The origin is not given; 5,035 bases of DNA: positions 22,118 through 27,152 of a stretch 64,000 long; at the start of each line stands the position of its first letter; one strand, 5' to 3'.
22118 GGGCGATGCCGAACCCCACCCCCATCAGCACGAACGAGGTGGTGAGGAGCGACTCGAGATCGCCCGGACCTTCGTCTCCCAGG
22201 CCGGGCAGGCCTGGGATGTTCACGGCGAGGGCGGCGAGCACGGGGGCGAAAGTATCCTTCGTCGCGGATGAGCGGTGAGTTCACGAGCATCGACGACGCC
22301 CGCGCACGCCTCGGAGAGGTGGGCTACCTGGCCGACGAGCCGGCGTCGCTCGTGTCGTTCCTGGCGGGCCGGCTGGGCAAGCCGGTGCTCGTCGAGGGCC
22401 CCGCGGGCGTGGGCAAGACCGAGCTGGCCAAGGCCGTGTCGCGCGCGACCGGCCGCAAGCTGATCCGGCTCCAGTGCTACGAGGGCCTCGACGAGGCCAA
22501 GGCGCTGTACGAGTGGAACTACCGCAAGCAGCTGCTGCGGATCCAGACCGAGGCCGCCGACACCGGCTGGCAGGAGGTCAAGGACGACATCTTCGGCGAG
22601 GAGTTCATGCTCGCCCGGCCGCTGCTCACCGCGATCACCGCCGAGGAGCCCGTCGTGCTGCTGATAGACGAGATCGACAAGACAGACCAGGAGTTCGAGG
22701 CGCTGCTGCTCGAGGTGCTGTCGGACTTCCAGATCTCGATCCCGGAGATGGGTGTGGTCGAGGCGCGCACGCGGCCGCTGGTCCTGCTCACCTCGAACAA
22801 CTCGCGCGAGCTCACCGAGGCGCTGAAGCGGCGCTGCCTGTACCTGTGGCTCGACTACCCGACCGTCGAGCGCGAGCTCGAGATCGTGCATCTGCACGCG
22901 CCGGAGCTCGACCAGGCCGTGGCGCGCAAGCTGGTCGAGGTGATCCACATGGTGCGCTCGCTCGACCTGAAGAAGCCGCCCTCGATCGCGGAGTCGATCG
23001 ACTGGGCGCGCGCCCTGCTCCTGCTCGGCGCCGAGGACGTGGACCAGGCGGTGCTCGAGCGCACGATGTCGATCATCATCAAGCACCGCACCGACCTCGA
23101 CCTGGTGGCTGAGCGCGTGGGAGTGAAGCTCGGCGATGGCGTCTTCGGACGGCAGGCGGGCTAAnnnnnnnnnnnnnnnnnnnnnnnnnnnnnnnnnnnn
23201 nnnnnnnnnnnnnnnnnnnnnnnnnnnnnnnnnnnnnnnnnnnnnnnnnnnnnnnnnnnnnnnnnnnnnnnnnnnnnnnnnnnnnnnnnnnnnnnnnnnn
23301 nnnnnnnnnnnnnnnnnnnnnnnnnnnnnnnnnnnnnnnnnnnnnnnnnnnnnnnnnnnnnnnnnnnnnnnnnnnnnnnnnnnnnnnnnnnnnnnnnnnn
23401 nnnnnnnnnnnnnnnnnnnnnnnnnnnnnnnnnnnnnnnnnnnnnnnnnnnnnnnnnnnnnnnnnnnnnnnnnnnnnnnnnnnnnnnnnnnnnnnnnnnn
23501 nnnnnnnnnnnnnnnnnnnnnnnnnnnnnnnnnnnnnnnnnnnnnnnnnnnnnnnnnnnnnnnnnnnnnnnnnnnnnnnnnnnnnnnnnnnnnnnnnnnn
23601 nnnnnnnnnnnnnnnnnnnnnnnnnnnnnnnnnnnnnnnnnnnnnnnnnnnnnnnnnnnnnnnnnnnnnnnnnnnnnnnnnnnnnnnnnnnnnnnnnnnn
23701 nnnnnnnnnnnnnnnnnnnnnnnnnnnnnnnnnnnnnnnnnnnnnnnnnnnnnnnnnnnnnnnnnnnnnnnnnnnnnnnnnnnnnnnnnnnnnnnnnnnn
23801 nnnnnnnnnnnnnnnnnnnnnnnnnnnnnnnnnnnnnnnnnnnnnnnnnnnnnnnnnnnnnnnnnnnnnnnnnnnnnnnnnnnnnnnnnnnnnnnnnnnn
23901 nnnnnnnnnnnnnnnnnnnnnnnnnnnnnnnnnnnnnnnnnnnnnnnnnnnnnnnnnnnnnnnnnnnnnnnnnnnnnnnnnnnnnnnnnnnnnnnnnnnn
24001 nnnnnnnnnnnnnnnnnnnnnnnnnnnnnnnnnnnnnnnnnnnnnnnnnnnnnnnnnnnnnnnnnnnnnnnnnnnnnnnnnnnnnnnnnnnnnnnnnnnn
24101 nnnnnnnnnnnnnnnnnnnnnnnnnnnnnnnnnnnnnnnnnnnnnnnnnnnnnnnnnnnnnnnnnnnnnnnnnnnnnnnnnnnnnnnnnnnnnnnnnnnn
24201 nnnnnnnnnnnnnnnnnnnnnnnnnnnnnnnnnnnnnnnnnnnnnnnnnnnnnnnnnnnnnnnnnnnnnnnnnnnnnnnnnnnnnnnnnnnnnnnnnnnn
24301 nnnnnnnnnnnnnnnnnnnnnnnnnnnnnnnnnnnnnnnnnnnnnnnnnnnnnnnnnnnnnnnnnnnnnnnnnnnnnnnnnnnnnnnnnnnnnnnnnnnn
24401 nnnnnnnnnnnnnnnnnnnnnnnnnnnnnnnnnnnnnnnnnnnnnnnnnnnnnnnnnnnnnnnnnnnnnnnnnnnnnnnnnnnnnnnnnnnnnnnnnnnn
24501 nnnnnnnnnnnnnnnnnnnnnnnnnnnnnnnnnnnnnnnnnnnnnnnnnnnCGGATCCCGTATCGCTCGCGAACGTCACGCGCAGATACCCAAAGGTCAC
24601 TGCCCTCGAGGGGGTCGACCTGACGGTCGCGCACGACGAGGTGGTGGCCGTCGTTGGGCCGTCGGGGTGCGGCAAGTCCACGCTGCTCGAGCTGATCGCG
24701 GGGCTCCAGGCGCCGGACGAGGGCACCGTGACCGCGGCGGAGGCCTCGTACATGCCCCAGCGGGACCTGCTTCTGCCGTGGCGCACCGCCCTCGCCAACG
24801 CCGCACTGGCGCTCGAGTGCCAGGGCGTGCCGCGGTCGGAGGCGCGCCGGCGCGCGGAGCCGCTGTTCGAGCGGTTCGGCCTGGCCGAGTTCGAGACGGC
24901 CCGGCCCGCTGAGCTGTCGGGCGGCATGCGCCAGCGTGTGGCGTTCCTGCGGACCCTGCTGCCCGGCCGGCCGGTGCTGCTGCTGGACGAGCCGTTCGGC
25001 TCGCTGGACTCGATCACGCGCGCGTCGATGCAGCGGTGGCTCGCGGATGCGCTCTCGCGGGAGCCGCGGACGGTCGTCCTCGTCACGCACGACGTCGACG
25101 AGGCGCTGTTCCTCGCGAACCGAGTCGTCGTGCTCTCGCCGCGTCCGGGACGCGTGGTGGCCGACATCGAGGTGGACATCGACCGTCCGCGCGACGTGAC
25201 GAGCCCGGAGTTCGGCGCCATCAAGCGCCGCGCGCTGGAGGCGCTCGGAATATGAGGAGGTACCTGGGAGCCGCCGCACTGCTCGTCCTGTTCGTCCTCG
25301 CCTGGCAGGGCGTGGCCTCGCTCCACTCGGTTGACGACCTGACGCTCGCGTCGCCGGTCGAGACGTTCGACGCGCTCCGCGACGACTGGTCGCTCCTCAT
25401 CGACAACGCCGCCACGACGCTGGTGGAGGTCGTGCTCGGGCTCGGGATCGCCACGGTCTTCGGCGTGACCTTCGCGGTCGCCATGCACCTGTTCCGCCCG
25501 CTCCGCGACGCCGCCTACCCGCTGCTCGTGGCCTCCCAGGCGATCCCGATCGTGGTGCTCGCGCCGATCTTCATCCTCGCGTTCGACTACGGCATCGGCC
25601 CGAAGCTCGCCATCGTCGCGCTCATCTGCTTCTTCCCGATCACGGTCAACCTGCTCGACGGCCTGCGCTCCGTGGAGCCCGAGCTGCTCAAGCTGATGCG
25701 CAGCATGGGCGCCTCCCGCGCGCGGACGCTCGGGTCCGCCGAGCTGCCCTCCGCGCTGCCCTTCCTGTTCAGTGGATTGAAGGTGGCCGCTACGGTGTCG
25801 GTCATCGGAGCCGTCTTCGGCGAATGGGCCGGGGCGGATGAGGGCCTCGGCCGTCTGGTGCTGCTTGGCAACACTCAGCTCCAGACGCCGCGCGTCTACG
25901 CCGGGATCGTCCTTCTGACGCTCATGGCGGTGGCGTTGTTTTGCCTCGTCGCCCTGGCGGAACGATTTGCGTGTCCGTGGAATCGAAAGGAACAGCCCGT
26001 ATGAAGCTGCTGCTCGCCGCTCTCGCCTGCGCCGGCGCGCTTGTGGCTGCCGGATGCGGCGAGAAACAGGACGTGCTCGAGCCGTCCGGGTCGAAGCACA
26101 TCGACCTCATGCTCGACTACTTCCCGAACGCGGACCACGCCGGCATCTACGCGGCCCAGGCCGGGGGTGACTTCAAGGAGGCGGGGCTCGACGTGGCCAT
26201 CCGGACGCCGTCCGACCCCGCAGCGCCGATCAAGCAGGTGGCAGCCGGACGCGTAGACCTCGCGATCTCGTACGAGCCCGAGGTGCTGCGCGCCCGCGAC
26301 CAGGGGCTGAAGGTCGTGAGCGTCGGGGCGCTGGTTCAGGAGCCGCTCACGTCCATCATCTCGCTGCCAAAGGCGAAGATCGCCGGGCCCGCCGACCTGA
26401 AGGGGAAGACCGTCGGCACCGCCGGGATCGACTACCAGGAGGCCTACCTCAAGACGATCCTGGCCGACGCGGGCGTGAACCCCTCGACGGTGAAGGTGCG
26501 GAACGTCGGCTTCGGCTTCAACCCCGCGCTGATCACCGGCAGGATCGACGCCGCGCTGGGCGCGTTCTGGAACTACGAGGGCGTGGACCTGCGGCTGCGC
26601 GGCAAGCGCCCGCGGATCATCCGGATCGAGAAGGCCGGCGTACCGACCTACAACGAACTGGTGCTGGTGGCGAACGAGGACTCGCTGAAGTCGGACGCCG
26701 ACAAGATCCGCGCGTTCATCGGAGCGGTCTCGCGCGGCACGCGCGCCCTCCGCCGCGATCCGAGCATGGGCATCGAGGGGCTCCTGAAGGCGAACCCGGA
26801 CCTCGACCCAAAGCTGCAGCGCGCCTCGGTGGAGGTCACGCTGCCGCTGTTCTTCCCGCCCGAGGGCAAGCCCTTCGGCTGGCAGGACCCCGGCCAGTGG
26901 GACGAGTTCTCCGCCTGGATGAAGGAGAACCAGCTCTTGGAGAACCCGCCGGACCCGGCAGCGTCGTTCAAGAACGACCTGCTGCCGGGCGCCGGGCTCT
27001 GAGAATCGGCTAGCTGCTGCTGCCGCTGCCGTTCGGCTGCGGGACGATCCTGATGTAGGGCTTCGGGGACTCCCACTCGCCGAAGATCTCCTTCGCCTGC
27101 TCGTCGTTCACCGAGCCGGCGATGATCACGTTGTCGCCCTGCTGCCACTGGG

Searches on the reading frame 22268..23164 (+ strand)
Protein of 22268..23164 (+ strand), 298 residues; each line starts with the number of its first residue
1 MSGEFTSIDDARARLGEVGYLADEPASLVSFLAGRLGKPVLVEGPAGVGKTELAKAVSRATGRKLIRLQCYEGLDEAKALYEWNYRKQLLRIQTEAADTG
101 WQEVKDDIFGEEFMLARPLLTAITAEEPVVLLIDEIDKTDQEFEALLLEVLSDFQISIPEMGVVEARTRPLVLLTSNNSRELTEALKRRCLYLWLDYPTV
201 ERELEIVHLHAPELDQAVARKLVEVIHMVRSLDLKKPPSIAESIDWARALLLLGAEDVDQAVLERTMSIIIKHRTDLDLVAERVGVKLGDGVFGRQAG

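Call 65: search_protein_families(library=pfam, proteins=[window:22268-23164:+], max_evalue=0.00001)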
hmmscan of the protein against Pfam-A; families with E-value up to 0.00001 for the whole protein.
window:22268-23164:+ (298 aa): 4 families
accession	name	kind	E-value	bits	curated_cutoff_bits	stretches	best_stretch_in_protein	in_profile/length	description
PF00004.35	AAA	-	1.3e-13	52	21.2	1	40-190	1-123/131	ATPase family associated with various cellular activities (AAA)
PF07728.20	AAA_5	-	2e-12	47.7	22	1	39-190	1-139/139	AAA domain (dynein-related subfamily)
PF13191.12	AAA_16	-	9.8e-09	36.4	32.6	1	35-152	23-156/167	AAA ATPase domain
PF07724.20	AAA_2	-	1e-06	29.3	27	0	40-181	6-128/166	AAA domain (Cdc48 subfamily)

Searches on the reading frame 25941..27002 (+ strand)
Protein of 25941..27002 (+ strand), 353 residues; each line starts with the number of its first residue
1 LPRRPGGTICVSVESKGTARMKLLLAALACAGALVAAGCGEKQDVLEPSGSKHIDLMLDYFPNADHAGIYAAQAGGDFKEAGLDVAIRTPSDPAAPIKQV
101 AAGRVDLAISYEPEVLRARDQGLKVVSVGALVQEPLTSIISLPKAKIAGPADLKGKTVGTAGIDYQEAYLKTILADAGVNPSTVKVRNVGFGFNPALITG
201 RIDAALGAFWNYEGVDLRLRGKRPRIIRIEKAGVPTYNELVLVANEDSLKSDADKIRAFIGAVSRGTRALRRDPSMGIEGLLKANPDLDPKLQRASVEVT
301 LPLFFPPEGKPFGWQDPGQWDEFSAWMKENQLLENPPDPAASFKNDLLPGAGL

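Call 65: search_protein_families(library=pfam, proteins=[window:25941-27002:+], max_evalue=0.00001)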
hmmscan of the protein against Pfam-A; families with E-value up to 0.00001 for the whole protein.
window:25941-27002:+ (353 aa): 2 families
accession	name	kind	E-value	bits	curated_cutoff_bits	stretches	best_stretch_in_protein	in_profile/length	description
PF09084.16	NMT1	-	1.3e-64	218.5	20.5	1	63-274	1-213/216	NMT1/THI5 like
PF12974.12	Phosphonate-bd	-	1.5e-06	28.2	27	1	79-280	25-233/242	ABC transporter, phosphonate, periplasmic substrate-binding protein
